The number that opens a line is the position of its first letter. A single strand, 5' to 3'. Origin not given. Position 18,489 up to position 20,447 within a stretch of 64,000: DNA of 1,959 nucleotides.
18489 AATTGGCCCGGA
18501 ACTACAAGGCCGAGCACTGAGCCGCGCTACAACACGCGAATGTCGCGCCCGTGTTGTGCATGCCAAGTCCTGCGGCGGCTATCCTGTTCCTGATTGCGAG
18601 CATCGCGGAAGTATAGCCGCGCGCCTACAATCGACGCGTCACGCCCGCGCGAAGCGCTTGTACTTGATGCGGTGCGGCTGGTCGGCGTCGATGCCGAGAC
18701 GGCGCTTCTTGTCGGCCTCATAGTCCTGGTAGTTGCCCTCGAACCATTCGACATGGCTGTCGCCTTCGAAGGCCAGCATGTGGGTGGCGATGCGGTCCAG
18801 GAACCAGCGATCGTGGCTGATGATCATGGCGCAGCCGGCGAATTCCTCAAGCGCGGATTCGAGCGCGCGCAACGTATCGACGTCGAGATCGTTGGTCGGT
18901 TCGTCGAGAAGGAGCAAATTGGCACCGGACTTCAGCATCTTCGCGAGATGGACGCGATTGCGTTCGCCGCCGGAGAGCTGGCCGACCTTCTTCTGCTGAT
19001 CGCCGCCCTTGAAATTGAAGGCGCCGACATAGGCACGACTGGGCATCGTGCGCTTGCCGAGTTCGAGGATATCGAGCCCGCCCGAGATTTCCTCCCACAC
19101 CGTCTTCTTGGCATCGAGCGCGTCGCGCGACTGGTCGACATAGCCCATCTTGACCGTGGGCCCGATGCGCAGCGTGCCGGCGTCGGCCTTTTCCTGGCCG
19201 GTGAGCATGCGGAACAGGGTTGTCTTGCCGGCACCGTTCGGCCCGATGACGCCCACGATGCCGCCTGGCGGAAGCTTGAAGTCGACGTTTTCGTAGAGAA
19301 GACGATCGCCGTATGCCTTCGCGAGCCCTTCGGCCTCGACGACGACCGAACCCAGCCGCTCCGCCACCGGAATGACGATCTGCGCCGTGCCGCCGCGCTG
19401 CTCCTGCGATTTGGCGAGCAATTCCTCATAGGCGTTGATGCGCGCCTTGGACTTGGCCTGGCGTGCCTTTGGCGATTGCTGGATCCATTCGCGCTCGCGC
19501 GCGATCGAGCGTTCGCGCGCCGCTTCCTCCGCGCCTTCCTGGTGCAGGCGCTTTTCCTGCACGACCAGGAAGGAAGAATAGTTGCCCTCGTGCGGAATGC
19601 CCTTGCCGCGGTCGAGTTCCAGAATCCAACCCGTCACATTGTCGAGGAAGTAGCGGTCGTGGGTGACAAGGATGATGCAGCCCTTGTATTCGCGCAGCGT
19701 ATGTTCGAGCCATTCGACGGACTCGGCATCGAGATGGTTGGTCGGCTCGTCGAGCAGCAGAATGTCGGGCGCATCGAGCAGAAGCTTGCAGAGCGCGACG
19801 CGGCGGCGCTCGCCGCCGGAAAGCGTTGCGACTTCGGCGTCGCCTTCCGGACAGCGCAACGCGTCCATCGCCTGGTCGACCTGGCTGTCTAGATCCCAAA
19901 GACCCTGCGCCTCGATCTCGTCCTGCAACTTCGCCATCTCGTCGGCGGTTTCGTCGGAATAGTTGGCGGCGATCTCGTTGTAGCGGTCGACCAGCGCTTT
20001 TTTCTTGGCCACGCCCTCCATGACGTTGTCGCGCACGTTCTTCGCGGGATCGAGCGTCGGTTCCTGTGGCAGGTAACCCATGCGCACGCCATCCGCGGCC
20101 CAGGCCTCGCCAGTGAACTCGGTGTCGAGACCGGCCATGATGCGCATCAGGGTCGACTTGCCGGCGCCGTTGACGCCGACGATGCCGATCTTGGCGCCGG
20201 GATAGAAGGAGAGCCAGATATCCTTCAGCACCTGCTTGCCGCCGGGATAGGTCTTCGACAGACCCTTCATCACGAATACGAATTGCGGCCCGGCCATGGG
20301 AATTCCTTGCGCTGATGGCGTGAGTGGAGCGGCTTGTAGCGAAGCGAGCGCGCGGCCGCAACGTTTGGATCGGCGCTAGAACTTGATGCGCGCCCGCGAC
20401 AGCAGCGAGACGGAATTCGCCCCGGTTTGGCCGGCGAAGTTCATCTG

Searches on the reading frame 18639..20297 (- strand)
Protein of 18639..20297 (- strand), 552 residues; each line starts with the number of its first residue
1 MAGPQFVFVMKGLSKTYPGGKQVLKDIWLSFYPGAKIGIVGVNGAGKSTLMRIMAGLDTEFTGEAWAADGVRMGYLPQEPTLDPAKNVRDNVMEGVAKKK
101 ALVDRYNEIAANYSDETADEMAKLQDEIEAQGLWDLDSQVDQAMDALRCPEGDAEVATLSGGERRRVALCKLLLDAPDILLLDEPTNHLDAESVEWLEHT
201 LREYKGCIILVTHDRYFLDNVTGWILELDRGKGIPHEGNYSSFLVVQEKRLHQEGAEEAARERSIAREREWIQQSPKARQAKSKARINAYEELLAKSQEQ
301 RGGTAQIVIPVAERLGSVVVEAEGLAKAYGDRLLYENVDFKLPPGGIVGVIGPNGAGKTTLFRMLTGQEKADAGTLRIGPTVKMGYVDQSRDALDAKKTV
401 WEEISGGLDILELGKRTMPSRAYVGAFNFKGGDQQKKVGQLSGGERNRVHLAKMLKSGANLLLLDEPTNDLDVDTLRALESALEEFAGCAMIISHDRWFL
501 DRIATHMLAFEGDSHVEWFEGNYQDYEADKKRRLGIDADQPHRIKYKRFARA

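Call 55: list_cluster_members(proteins=[window:18639-20297:-, window:11380-15093:-, window:24610-26691:+, window:35920-36858:-, window:23536-24453:-, window:15090-15974:-])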
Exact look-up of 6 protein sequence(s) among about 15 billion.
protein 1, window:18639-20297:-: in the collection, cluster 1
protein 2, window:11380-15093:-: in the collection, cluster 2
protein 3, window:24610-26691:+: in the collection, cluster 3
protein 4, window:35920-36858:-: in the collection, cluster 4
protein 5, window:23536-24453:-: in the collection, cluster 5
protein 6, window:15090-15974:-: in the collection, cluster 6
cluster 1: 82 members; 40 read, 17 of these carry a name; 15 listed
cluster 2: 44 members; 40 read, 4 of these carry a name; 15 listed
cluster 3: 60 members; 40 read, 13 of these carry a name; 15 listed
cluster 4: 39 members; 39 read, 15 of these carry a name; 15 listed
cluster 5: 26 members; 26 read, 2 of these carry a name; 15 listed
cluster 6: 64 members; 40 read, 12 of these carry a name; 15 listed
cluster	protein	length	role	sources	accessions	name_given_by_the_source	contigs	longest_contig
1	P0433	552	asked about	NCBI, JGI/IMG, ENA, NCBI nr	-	-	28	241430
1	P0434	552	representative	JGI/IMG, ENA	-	-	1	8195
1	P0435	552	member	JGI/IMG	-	ATP-binding cassette ChvD family protein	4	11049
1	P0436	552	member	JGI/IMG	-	ATP-binding cassette ChvD family protein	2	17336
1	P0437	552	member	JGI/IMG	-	sulfate-transporting ATPase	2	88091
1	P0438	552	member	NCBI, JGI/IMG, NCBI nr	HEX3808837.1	MAG TPA: energy-dependent translational throttle protein EttA [Rhizomicrobium sp.] | ATP-binding cassette ChvD family protein | energy-dependent translational throttle protein EttA [Rhizomicrobium sp.]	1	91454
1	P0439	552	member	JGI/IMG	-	ATP-binding cassette ChvD family protein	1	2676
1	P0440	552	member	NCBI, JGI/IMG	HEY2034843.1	MAG TPA: energy-dependent translational throttle protein EttA [Rhizomicrobium sp.] | ATP-binding cassette ChvD family protein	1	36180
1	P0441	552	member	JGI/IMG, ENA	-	ATP-binding cassette ChvD family protein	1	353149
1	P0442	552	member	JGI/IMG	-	ATP-binding cassette ChvD family protein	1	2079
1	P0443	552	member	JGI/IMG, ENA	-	ATP-binding cassette ChvD family protein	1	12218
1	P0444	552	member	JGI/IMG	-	sulfate-transporting ATPase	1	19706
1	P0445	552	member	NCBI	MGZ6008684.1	MAG: energy-dependent translational throttle protein EttA [Rhizomicrobium sp.]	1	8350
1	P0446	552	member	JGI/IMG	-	ATP-binding cassette ChvD family protein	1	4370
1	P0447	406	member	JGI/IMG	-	energy-dependent translational throttle protein EttA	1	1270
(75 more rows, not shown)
